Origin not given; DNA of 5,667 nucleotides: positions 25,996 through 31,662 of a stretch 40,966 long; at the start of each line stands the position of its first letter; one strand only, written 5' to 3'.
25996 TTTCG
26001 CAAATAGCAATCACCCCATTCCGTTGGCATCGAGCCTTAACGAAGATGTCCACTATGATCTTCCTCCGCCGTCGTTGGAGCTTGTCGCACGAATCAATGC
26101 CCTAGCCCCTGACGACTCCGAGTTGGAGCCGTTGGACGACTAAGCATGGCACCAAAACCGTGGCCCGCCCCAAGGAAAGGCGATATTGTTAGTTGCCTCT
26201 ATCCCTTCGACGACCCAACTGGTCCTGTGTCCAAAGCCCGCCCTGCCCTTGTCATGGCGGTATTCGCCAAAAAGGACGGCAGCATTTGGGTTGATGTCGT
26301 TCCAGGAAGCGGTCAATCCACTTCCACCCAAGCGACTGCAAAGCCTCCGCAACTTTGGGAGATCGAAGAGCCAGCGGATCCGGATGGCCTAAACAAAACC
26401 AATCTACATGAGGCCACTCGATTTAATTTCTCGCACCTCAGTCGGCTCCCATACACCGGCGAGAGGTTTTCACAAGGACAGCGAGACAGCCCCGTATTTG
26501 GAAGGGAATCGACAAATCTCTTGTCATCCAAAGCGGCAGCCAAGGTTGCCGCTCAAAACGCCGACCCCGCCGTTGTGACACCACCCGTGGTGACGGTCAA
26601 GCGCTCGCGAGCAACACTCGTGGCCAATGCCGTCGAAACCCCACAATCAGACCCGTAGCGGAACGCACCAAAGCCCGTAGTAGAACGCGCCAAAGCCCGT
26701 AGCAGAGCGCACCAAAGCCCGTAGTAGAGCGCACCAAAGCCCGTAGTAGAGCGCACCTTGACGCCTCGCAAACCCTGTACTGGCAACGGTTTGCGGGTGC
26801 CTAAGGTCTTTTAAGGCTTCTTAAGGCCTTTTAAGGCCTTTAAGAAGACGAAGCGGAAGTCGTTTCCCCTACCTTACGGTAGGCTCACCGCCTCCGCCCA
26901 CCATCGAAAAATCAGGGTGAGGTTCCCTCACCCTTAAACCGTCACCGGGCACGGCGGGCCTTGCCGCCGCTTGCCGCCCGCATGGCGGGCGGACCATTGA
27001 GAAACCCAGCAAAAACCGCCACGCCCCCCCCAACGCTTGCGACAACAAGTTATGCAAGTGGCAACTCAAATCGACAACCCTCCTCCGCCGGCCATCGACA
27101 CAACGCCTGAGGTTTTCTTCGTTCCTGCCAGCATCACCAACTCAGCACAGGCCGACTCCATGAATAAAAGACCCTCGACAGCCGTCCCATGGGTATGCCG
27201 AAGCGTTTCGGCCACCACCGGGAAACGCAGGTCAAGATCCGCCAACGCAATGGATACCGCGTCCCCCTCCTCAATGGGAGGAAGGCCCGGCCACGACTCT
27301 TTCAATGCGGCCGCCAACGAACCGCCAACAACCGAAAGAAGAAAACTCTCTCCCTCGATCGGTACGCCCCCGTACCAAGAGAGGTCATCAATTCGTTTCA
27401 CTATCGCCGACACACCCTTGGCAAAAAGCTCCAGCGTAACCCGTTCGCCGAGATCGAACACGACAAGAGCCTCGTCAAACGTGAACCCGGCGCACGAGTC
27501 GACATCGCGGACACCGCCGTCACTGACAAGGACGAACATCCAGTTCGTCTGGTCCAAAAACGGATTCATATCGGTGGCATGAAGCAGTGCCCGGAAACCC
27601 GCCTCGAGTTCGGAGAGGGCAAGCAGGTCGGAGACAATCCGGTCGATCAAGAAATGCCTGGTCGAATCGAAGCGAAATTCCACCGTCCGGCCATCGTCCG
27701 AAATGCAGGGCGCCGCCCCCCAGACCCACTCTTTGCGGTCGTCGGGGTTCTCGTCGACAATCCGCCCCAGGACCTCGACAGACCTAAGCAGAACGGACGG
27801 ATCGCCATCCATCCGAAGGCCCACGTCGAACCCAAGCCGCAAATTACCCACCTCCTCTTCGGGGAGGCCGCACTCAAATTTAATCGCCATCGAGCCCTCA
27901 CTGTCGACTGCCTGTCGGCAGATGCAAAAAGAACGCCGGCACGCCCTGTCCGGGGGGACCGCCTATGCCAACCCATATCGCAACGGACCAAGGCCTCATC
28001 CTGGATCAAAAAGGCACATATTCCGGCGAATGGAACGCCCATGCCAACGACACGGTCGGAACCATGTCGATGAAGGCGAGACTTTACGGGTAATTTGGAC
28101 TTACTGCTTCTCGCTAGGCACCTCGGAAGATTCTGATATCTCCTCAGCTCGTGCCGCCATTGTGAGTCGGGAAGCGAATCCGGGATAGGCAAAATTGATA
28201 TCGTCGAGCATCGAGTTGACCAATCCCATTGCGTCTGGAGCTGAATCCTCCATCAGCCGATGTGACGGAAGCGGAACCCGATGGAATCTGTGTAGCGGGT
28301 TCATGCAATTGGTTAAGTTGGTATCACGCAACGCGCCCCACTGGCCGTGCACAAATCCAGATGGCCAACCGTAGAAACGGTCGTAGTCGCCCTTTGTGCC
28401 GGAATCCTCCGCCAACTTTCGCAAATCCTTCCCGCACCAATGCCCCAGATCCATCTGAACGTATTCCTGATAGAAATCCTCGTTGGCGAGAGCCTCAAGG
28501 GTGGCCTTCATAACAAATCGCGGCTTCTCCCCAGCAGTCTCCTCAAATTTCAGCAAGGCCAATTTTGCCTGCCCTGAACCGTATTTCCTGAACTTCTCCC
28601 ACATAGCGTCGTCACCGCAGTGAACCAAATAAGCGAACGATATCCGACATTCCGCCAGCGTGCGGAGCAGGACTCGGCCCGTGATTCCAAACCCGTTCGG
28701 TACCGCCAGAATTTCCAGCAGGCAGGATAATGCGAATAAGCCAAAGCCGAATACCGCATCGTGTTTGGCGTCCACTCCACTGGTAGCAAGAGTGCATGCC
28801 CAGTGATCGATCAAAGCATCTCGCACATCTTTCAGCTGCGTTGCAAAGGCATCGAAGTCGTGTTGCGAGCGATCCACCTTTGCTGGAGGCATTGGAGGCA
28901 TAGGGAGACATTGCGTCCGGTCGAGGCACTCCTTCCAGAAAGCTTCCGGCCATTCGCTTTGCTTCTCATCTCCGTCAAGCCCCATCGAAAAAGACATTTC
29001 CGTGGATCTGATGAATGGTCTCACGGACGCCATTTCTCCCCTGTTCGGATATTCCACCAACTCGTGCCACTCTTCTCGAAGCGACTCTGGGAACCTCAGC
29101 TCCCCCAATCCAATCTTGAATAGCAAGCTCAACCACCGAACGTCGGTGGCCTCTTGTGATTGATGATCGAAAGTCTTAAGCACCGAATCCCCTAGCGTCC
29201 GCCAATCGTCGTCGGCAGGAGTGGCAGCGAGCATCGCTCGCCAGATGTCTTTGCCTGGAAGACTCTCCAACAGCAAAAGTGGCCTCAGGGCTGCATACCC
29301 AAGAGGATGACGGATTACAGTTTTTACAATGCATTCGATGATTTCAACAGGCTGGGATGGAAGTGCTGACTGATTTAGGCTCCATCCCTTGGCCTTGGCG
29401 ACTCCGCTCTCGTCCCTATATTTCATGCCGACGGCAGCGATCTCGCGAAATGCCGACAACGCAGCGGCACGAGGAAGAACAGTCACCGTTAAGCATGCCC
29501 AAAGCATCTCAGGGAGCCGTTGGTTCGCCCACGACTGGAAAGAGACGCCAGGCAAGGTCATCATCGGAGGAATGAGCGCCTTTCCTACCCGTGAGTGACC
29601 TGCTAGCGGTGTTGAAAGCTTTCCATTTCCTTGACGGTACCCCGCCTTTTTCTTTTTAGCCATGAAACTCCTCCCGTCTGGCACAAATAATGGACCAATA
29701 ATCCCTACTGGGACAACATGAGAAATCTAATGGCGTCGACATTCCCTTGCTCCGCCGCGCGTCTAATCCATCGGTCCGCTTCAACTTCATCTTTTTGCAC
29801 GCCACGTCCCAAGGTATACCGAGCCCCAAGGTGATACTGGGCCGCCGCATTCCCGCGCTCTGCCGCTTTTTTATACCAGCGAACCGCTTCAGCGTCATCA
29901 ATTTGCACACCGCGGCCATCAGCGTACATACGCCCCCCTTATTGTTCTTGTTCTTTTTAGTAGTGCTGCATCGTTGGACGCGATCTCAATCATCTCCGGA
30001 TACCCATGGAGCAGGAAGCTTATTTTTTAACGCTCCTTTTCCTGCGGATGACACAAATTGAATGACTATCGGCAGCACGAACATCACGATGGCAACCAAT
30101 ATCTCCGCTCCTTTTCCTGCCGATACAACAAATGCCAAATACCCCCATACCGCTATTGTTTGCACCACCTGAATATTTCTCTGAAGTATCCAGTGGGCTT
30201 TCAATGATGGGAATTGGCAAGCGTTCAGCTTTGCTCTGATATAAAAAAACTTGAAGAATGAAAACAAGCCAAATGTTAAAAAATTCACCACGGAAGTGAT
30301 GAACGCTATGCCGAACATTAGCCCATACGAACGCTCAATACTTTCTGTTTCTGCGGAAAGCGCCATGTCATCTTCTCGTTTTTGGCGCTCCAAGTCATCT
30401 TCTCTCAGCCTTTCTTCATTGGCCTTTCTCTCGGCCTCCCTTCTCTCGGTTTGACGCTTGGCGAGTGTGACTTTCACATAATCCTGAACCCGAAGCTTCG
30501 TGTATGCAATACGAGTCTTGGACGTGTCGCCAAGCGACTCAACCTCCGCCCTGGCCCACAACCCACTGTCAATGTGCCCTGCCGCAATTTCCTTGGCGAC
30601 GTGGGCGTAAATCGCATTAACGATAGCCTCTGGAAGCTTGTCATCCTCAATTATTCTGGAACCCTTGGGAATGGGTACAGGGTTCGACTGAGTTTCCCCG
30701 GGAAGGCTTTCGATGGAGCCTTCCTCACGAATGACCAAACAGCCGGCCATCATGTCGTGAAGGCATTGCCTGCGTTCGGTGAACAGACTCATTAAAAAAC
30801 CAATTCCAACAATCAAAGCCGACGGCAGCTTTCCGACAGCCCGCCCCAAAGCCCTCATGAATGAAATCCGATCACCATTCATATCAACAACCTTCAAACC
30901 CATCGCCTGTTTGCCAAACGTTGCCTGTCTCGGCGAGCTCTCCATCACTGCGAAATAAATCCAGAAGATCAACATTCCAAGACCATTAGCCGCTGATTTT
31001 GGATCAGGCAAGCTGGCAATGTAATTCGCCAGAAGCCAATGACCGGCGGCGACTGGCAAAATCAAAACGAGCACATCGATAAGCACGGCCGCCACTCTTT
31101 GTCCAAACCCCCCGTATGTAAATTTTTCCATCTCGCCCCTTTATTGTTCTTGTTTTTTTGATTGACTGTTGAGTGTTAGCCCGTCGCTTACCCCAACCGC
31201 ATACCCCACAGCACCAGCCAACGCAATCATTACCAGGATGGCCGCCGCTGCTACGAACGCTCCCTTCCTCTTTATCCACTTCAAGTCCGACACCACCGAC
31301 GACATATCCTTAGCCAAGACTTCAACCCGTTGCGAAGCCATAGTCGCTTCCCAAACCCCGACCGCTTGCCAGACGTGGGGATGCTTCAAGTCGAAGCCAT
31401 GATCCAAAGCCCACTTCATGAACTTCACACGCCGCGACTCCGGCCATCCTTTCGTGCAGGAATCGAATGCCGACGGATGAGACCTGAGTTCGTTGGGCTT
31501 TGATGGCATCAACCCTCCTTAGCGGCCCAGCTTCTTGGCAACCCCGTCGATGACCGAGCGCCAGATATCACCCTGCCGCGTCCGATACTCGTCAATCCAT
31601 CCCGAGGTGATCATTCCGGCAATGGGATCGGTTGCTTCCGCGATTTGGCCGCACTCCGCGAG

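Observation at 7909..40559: A 32.6-kb integrase-bearing element inserted inside the first codons of mutS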

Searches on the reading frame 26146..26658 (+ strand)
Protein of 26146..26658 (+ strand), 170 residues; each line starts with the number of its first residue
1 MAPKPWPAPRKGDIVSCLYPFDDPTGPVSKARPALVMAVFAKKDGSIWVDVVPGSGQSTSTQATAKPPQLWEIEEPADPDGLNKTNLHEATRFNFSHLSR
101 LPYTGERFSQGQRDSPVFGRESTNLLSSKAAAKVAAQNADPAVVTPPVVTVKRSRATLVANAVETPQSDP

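Call 11: search_protein_families(library=pfam, proteins=[window:26146-26658:+], max_evalue=0.01)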
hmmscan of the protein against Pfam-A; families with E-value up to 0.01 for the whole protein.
window:26146-26658:+ (170 aa): 0 families

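Call 55: search_protein_families(library=ncbifam, proteins=[window:26146-26658:+], max_evalue=0.01)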
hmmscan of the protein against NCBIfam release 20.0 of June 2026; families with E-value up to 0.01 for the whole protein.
window:26146-26658:+ (170 aa): 0 families

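Call 67: search_protein_families(library=pfam, proteins=[window:26146-26658:+], max_evalue=1)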
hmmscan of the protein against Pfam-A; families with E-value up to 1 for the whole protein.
window:26146-26658:+ (170 aa): 0 families

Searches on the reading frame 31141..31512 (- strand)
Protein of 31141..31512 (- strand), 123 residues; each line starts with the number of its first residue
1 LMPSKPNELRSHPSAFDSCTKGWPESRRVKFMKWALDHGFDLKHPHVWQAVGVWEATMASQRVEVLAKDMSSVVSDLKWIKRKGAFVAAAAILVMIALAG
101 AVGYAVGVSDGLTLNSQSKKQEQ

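Call 11: search_protein_families(library=pfam, proteins=[window:31141-31512:-], max_evalue=0.01)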
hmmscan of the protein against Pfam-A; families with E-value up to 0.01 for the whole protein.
window:31141-31512:- (123 aa): 0 families

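Call 67: search_protein_families(library=pfam, proteins=[window:31141-31512:-], max_evalue=1)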
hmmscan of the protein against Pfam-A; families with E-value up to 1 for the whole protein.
window:31141-31512:- (123 aa): 1 family
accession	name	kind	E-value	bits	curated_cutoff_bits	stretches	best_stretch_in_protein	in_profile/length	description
PF10779.14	XhlA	-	0.15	12.7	34.7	1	58-91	29-59/67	Haemolysin XhlA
